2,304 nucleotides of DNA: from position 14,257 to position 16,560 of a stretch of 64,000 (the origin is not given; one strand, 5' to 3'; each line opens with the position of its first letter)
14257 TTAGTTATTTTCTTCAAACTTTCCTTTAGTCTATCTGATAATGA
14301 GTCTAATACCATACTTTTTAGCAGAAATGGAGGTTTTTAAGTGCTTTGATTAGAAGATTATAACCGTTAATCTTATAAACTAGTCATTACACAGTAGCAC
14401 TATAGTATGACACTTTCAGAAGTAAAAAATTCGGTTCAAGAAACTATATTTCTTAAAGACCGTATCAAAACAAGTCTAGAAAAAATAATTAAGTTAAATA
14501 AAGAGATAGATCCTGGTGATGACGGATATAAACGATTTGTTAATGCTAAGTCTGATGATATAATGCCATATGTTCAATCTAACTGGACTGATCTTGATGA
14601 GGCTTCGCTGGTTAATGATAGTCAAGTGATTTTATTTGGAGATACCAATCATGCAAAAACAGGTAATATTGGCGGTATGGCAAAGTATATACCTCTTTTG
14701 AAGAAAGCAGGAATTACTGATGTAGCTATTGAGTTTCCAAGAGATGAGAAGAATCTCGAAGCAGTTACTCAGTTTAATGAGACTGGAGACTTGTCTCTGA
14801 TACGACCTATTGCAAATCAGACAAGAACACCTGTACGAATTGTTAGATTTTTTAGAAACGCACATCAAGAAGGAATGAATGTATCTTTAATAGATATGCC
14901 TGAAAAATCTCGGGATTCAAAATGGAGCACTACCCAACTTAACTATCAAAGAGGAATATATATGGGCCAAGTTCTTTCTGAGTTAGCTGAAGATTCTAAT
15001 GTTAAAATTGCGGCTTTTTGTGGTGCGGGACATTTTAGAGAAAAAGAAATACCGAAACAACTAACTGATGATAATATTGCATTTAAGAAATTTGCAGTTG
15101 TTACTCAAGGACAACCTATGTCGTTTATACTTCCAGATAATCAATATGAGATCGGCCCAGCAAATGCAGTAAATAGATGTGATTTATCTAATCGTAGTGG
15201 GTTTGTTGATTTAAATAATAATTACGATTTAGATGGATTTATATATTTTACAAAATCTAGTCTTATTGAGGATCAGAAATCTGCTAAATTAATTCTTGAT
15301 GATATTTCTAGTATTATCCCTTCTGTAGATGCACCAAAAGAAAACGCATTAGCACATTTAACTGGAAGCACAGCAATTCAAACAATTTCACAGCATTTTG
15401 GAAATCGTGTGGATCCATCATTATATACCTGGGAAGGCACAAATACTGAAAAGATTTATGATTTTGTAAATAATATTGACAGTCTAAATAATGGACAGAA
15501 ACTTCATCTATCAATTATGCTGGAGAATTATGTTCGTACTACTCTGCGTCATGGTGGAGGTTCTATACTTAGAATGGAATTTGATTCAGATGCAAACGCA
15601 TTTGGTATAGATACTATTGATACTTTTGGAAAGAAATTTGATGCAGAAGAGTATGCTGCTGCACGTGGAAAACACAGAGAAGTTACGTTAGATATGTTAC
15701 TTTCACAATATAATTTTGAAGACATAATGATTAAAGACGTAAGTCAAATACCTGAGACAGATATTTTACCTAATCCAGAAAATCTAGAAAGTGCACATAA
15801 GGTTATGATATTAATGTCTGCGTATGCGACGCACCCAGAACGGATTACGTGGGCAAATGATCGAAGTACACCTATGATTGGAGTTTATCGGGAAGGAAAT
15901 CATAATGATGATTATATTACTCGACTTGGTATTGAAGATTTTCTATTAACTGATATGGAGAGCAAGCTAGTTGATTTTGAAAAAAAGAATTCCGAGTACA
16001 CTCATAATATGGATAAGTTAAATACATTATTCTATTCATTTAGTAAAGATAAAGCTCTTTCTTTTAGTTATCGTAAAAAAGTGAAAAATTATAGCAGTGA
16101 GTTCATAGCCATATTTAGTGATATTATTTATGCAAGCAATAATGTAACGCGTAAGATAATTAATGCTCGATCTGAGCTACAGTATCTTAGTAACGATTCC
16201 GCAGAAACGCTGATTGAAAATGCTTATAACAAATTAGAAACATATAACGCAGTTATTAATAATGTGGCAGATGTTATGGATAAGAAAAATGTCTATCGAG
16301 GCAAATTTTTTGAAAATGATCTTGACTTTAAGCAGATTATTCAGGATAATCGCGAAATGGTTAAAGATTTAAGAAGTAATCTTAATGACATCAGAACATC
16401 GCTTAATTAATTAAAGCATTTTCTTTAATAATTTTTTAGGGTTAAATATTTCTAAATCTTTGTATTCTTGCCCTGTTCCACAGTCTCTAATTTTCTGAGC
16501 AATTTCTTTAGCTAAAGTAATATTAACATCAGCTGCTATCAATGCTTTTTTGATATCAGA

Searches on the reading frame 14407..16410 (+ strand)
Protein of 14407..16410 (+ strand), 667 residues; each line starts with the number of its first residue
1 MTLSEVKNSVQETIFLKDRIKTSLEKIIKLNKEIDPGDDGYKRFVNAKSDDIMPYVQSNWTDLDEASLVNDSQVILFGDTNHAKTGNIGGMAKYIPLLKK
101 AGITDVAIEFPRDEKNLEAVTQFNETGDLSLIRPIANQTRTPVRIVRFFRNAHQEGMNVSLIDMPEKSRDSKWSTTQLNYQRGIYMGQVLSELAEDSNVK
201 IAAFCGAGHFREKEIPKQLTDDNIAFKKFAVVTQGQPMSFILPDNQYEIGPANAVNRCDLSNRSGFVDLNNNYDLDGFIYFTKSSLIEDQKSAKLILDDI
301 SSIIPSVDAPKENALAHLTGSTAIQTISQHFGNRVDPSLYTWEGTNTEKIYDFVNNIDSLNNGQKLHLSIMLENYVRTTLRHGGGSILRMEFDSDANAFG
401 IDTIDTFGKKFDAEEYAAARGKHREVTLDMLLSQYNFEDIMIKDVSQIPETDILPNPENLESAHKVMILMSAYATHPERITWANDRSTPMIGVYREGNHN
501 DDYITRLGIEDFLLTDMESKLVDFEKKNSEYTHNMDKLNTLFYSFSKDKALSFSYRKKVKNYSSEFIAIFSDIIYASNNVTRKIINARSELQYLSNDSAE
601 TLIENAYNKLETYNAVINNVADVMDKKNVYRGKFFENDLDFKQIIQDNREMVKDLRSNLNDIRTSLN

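Call 35: search_protein_families(library=pfam, proteins=[window:14407-16410:+], max_evalue=0.01)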
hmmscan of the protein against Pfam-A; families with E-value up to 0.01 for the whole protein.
window:14407-16410:+ (667 aa): 0 families

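Call 80: search_protein_families(library=ncbifam, proteins=[window:14407-16410:+], max_evalue=0.01)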
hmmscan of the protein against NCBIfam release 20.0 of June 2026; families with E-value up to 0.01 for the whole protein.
window:14407-16410:+ (667 aa): 0 families

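Call 81: search_protein_families(library=padloc, proteins=[window:14407-16410:+], max_evalue=0.01)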
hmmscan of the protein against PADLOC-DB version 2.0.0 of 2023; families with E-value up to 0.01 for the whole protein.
window:14407-16410:+ (667 aa): 0 families

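Call 82: search_solved_structures(query=window:14407-16410:+, max_evalue=1)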
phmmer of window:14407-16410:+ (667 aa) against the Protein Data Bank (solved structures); distinct sequences matched with E-value up to 1: 3.
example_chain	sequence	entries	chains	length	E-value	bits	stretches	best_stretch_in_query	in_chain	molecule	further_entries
6a8j_A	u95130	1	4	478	0.00032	22.5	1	25-211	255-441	RTX toxin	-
5w6l_A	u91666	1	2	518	0.00037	22.3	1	25-211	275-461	RTX repeat-containing cytotoxin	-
6a7h_A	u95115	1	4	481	0.014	17.1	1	25-183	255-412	RTX toxin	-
